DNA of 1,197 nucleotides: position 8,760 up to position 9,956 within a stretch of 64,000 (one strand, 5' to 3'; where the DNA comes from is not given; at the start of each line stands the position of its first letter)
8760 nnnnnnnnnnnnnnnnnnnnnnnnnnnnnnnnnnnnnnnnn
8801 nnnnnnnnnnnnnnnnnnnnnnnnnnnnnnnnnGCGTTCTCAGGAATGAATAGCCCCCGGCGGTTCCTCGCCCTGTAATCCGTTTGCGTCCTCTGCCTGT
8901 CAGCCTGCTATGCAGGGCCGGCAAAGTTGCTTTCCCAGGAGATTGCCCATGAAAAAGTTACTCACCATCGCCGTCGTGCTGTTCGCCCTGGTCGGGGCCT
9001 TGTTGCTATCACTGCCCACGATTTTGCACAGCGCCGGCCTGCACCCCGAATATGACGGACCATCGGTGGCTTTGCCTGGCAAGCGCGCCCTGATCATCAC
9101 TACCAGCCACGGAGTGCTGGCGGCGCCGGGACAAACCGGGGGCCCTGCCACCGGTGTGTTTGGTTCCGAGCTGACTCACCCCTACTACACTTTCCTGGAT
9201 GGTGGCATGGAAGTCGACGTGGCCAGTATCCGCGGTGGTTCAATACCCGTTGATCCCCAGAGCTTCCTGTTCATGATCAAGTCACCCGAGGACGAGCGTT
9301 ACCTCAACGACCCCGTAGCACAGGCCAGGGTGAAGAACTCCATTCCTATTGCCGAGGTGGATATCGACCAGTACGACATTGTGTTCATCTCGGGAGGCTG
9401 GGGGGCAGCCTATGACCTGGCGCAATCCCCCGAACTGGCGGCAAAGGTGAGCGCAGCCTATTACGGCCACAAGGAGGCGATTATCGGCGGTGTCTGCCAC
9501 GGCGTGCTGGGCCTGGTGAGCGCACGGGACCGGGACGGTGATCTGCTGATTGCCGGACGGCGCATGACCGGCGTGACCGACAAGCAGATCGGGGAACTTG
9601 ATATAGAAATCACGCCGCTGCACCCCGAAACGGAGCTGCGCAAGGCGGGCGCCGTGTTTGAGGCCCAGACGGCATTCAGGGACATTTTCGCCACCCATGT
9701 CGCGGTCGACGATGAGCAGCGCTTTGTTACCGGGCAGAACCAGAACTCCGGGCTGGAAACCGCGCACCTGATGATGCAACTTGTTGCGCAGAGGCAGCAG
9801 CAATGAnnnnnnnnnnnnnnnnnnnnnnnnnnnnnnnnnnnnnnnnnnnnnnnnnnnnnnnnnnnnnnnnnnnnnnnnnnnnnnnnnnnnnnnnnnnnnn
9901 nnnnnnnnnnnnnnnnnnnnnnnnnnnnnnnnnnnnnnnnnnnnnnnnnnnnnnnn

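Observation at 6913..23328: Candidate uncharacterised regulon of three long GST-like paralogs, a TonB-dependent receptor and hydrolases behind the shared palindrome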

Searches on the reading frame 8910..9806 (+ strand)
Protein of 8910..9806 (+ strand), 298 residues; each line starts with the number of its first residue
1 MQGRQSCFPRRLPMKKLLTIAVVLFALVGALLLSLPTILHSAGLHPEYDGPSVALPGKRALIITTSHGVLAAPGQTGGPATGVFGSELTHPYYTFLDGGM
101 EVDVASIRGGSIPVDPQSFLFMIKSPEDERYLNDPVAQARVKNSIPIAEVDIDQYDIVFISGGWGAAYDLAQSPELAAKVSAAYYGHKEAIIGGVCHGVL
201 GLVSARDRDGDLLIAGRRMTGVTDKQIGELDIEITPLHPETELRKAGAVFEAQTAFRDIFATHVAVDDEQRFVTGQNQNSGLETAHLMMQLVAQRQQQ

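Call 8: search_protein_families(library=pfam, proteins=[window:8910-9806:+], max_evalue=0.01)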
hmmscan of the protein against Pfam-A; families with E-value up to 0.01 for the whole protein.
window:8910-9806:+ (298 aa): 2 families
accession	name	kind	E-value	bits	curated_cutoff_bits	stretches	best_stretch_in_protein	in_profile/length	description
PF01965.30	DJ-1_PfpI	-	7e-09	36.2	26.6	1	86-224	14-123/165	DJ-1/PfpI family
PF17124.11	ThiJ_like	-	2e-06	28.2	30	1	81-208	4-144/186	ThiJ/PfpI family-like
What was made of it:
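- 8910..9806 (+): DJ-1/PfpI (Hsp31-like) protein with an N-terminal hydrophobic anchor. DJ-1_PfpI 36.2 bits (call 8).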

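Call 9: search_protein_families(library=ncbifam, proteins=[window:8910-9806:+], max_evalue=0.01)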
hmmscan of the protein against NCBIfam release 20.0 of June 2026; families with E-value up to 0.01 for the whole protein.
window:8910-9806:+ (298 aa): 2 families
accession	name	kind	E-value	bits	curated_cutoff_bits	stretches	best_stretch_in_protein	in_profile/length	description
NF003168.0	PRK04155.1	equivalog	4.3e-06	26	365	1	80-223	71-214/287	glyoxalase III HchA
TIGR01382.1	PfpI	subfamily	5.2e-06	26.1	139.05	1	86-220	13-119/169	DJ-1/PfpI/YhbO family deglycase/protease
